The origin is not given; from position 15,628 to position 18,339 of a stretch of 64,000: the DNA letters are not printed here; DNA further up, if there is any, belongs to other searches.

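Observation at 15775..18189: Acetyl-CoA synthetase fused to an N-terminal pseudo-receiver domain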

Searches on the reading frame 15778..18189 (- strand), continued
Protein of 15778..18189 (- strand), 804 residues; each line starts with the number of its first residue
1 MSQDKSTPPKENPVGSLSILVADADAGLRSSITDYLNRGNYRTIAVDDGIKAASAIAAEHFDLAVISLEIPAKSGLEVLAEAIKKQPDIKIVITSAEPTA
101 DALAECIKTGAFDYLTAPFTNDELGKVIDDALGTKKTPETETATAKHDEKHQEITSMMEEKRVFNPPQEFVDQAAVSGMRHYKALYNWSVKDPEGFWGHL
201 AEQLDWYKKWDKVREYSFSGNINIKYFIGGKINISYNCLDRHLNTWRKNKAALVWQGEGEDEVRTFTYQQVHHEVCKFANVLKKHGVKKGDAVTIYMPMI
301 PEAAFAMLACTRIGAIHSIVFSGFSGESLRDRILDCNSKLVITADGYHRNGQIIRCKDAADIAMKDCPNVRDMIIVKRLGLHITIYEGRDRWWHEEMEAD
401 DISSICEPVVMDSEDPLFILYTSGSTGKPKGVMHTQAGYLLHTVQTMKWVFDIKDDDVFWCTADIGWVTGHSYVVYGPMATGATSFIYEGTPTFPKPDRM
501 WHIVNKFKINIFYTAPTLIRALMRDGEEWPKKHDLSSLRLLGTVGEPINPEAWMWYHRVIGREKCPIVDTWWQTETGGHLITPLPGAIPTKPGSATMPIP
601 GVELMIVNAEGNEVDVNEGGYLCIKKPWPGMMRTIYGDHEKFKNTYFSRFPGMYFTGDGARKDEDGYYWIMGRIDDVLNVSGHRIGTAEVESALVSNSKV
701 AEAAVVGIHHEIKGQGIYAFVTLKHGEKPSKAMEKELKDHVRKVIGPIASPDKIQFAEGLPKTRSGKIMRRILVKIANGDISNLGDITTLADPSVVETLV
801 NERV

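Call 21: find_encoding_contigs(protein=P0128, flank=10000, max_places=2)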
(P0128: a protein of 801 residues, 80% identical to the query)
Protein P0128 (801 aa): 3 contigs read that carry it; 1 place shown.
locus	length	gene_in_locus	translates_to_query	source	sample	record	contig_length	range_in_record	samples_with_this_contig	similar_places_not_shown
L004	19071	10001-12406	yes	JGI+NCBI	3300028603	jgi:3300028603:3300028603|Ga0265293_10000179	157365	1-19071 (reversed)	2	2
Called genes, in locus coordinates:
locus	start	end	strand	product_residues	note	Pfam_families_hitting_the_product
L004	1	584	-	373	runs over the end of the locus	PF00571:CBS (weak)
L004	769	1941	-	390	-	PF00999:Na_H_Exchanger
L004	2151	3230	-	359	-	PF00005:ABC_tran, PF13304:AAA_21, PF17912:OB_MalK (faint)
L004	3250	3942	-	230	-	PF00528:BPD_transp_1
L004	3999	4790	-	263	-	PF01547:SBP_bac_1, PF13531:SBP_bac_11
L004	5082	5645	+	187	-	PF08207:EFP_N, PF01132:EFP, PF09285:Elong-fact-P_C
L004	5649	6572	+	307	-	PF00152:tRNA-synt_2, PF01409:tRNA-synt_2d (faint)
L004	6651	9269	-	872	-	PF03176:MMPL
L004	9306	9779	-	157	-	PF22381:Staph_reg_Sar_Rot (weak), PF01047:MarR, PF12802:MarR_2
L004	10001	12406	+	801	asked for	PF00072:Response_reg, PF16177:ACAS_N, PF00501:AMP-binding, PF13193:AMP-binding_C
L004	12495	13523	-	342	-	PF01656:CbiA, PF10609:ParA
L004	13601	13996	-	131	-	PF02001:DUF134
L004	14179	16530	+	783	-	PF00488:MutS_V, PF20297:MSSS (weak), PF01713:Smr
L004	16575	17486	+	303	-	PF00005:ABC_tran, PF13304:AAA_21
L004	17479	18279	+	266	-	PF12679:ABC2_membrane_2, PF12730:ABC2_membrane_4 (weak), PF12698:ABC2_membrane_3 (weak), PF10920:DUF2705 (weak), PF13346:ABC2_membrane_5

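Call 26: predict_structure(alignment_id=A1)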
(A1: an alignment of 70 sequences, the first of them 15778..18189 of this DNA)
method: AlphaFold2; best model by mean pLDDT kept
length: 804 residues; sequences in the alignment: 70
mean_pLDDT: 78.9   pTM: 0.76
mean pLDDT of the five models: 78.9, 78.4, 77.6, 76.4, 74.4
residues with pLDDT >= 90: 244; 70-90: 373; 50-70: 125; < 50: 62
segments of 3 or more residues with pLDDT < 50: 1-14, 135-156, 424-427, 465-468, 674-685, 711-714
pLDDT, mean of each block of 10 residues (from residue 1): 34 64 90 87 92 93 94 93 91 91 89 89 85 50 31 44 69 78 86 88 92 70 77 97 94 91 95 98 97 91 96 93 77 88 91 89 90 94 92 97 97 90 54 86 84 86 55 84 89 78 89 72 75 77 56 75 63 58 57 65 85 80 79 76 81 78 70 40 49 84 76 65 88 88 62 82 63 79 73 77 76
secondary structure, 60 per line:
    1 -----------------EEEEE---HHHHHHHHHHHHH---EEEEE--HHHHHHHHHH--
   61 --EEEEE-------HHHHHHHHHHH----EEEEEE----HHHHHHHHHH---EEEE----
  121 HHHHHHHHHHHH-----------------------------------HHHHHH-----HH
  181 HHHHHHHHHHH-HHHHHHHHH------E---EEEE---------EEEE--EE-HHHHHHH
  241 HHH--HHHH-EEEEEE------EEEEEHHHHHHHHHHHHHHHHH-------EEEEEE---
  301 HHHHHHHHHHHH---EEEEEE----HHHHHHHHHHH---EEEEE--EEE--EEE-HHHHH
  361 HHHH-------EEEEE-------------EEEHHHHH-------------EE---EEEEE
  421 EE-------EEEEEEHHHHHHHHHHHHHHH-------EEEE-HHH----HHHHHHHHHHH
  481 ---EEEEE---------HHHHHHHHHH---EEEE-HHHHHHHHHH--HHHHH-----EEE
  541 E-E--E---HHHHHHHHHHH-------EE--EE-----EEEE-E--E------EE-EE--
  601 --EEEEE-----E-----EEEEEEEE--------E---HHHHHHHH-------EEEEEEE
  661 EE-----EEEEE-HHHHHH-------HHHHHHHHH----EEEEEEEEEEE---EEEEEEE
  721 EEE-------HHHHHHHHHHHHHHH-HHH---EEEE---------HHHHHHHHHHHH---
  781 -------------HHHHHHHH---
elements in order (helices of 4 or more, strands of 3 or more residues): E18-22 H26-38 E42-46 H49-58 E63-67 H75-85 E90-95 H100-109 E113-116 H121-132 H168-173 H179-191 H193-201 E212-215 E225-228 H234-243 H246-249 E251-256 E263-267 H268-284 E292-297 H301-312 E316-321 H326-336 E340-344 E347-349 E352-354 H356-364 E372-376 E390-392 H393-397 E416-422 E430-435 H436-450 E458-461 H470-480 E484-488 H498-507 E511-514 H516-525 H528-532 E538-541 H550-560 E579-582 E603-607 E619-626 H639-646 E654-662 E668-672 H674-679 H687-695 E700-710 E714-723 H731-745 E753-756 H766-777 H794-801

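Call 39: search_protein_families(library=pfam, proteins=[L001:7263-8528:+, L002:7350-8576:+, L002:8668-9792:+, L001:9621-9923:+, L002:12466-12957:+], max_evalue=0.001)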
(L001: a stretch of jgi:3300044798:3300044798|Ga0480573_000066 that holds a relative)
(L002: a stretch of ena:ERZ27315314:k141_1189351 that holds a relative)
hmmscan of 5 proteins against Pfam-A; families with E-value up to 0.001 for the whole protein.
L001:7263-8528:+ (421 aa): 2 families
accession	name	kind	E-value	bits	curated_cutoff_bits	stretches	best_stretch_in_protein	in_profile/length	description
PF02518.31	HATPase_c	-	6.5e-28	97.8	26.4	1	304-409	2-109/111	Histidine kinase-, DNA gyrase B-, and HSP90-like ATPase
PF00512.31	HisKA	-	9.7e-13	48.4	26.9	1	193-257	3-62/66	His Kinase A (phospho-acceptor) domain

L002:7350-8576:+ (408 aa): 3 families
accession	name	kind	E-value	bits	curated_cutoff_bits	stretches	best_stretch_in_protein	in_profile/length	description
PF02518.31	HATPase_c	-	1.9e-30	106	26.4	1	293-399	2-109/111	Histidine kinase-, DNA gyrase B-, and HSP90-like ATPase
PF00512.31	HisKA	-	1.3e-11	44.8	26.9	1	181-248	2-64/66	His Kinase A (phospho-acceptor) domain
PF10090.15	HPTransfase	-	0.00033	20.8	22.9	1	298-334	33-70/123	Histidine phosphotransferase C-terminal domain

L002:8668-9792:+ (374 aa): 7 families
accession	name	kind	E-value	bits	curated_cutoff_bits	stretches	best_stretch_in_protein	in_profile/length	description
PF02518.31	HATPase_c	-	3.2e-30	105.3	26.4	1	266-372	2-109/111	Histidine kinase-, DNA gyrase B-, and HSP90-like ATPase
PF00512.31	HisKA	-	7.1e-12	45.6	26.9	1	154-221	2-64/66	His Kinase A (phospho-acceptor) domain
PF13426.13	PAS_9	-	1.5e-09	38.5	27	1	21-123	2-103/103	PAS domain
PF00989.32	PAS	-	4.9e-09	36.6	22.6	1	10-121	1-113/113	PAS fold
PF08448.16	PAS_4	-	4.3e-07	30.6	23.1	1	17-126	2-110/110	PAS fold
PF13188.13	PAS_8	-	0.00012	22.3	21.8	1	10-61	1-49/65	PAS domain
PF10090.15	HPTransfase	-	0.00099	19.3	22.9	0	272-307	34-70/123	Histidine phosphotransferase C-terminal domain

L001:9621-9923:+ (100 aa): 0 families

L002:12466-12957:+ (163 aa): 1 family
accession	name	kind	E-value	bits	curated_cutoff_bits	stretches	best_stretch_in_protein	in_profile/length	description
PF00072.30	Response_reg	-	6.2e-31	107.3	30.2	1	4-113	1-110/111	Response regulator receiver domain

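Call 41: search_solved_structures(query=window:15778-18189:-, max_evalue=0.00001)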
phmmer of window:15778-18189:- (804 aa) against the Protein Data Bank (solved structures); distinct sequences matched with E-value up to 0.00001: 262 (the best 60 are shown).
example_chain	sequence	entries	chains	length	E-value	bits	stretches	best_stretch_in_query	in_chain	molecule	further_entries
2p2f_A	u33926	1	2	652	1.2e-246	824.1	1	169-803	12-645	Acetyl-coenzyme A synthetase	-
5jrh_A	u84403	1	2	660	1.3e-246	824.1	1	169-803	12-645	Acetyl-coenzyme A synthetase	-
2p2m_A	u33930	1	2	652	2.3e-246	823.2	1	169-803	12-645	Acetyl-coenzyme A synthetase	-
2p2b_A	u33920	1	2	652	4e-246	822.4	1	169-803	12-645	Acetyl-coenzyme A synthetase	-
2p2q_A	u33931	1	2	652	6.5e-246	821.7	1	169-803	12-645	Acetyl-coenzyme A synthetase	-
2p2j_A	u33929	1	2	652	7.5e-246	821.5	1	169-803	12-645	Acetyl-coenzyme A synthetase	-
2p20_A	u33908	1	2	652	8.4e-246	821.3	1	169-803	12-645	Acetyl-coenzyme A synthetase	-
1pg3_A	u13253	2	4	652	1.5e-245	820.5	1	169-803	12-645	acetyl-CoA synthetase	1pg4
7mmz_A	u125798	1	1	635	3.3e-224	749.9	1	195-801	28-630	Acetyl-coenzyme A synthetase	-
8rpk_A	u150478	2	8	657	5.8e-217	726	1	155-790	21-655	Acetate--CoA ligase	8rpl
7kq6_A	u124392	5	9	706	9.5e-217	725.3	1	173-800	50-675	Acetyl-coenzyme A synthetase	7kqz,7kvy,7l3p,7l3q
7kcp_A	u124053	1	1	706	4.7e-216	722.9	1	173-800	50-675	Acetyl-coenzyme A synthetase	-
5ifi_A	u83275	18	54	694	1.1e-213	715.1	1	192-799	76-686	Acetyl-coenzyme A synthetase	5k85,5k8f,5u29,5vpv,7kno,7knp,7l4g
7kdn_A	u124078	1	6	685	3.5e-213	713.5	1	174-800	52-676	Acetyl-coenzyme A synthetase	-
7kds_A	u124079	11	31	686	9e-203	679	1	165-801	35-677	Acetyl-coenzyme A synthetase 2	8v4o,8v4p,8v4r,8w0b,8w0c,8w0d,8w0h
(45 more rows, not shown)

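Call 67: find_encoding_contigs(protein=P0131, flank=10000, max_places=2)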
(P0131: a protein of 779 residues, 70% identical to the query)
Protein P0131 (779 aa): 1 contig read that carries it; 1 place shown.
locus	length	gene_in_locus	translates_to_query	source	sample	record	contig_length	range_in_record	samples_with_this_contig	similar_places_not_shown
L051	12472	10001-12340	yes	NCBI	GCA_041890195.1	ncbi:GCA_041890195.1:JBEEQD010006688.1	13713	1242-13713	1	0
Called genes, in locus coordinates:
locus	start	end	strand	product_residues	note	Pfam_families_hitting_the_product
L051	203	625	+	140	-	-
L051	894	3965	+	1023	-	PF01565:FAD_binding_4, PF02913:FAD-oxidase_C, PF13534:Fer4_17, PF02754:CCG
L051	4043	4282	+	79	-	PF13683:rve_3 (weak)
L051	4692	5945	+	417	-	PF00109:ketoacyl-synt, PF00108:Thiolase_N (faint), PF02801:Ketoacyl-synt_C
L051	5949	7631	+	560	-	PF01368:DHH, PF02272:DHHA1, PF17768:RecJ_OB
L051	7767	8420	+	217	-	PF02660:G3P_acyltransf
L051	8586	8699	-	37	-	-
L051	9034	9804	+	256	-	PF00313:CSD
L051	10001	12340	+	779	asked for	PF00072:Response_reg (weak), PF16177:ACAS_N, PF00501:AMP-binding, PF13193:AMP-binding_C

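Call 68: find_encoding_contigs(protein=P0194, flank=10000, max_places=2)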
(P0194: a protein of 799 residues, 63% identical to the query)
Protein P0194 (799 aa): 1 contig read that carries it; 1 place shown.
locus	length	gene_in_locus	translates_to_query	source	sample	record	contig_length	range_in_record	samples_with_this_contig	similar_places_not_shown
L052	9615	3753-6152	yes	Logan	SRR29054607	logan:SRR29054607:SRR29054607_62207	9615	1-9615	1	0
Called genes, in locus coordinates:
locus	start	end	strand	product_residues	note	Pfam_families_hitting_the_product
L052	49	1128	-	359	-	PF06500:FrsA-like, PF05448:AXE1 (faint), PF12146:Hydrolase_4 (faint), PF00561:Abhydrolase_1 (faint), PF00326:Peptidase_S9, PF01738:DLH, PF08840:BAAT_C (weak)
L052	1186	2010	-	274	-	PF02475:TRM5-TYW2_MTfase, PF13489:Methyltransf_23, PF06325:PrmA (weak), PF08241:Methyltransf_11, PF08242:Methyltransf_12, PF09445:Methyltransf_15 (weak), PF13649:Methyltransf_25, PF13847:Methyltransf_31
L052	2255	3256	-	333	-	PF01208:URO-D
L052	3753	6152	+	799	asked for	PF00072:Response_reg, PF16177:ACAS_N, PF00501:AMP-binding, PF13193:AMP-binding_C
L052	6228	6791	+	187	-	PF01184:Gpr1_Fun34_YaaH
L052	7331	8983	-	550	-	PF13183:Fer4_8, PF13534:Fer4_17, PF02754:CCG, PF04358:DsrC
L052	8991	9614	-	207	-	?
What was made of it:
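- An independent degeneration (P0194: D13 to K, D57 to G) also lacks a nearby HK: call 68.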

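Call 81: find_encoding_contigs(protein=P0200, flank=3000, max_places=2)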
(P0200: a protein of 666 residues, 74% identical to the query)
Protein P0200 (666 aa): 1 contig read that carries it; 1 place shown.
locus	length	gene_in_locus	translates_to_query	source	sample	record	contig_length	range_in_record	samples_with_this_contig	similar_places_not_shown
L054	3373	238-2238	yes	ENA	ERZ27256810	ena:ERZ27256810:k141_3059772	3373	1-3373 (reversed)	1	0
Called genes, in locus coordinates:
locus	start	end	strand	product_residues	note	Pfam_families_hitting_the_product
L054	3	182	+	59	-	?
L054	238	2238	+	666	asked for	PF16177:ACAS_N, PF00501:AMP-binding, PF13193:AMP-binding_C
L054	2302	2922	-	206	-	PF01184:Gpr1_Fun34_YaaH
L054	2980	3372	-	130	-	?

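Call 83: list_cluster_members(proteins=[P0203, P0204, P0212, P0214, P0238, P0199, P0202, P0197, P0121, P0163])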
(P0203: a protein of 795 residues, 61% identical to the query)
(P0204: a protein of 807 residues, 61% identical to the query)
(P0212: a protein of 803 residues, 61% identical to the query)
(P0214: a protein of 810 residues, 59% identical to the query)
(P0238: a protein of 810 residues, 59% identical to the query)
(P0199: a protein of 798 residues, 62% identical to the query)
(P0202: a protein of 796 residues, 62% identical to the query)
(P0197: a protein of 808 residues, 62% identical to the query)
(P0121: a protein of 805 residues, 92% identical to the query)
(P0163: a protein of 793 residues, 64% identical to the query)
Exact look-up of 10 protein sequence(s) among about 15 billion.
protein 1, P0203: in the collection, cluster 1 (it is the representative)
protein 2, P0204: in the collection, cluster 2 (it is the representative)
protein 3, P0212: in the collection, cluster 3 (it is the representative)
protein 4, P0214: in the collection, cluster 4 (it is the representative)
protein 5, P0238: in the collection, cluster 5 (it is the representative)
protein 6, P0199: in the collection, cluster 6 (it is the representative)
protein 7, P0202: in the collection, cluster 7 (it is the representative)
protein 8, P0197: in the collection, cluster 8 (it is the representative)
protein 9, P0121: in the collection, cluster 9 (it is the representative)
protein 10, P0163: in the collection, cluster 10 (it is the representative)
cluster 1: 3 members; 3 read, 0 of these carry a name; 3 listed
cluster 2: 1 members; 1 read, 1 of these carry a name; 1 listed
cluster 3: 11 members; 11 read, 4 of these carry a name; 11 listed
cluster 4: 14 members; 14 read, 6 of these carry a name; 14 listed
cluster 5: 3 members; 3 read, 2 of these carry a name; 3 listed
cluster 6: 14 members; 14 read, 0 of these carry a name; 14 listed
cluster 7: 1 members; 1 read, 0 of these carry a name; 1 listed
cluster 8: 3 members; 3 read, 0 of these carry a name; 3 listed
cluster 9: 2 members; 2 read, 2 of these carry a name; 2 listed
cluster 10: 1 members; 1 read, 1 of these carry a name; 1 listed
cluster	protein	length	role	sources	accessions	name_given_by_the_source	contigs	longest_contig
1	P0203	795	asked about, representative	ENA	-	-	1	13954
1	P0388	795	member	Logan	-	-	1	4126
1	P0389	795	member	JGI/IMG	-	-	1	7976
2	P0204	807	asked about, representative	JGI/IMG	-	acetyl-CoA synthetase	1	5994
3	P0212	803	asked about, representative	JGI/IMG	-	acetyl-CoA synthetase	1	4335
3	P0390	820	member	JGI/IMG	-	acetyl-CoA synthetase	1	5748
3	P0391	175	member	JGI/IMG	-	acetyl-CoA synthetase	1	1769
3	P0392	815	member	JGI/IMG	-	acetyl-CoA synthetase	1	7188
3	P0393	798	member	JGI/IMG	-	-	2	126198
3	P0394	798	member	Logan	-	-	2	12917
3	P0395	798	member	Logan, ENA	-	-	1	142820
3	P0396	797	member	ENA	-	-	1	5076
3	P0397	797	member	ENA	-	-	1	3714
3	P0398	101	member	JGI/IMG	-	-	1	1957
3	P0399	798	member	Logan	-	-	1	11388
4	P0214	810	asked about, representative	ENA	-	-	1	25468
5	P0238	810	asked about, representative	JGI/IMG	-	acetyl-CoA synthetase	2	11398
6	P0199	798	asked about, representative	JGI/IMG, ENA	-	-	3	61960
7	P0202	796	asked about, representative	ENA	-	-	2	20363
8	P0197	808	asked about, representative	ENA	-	-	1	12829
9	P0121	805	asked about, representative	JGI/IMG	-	acetyl-CoA synthetase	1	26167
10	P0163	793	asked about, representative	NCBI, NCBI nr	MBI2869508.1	MAG: acetate--CoA ligase [Chloroflexi bacterium] | acetate--CoA ligase [Chloroflexota bacterium]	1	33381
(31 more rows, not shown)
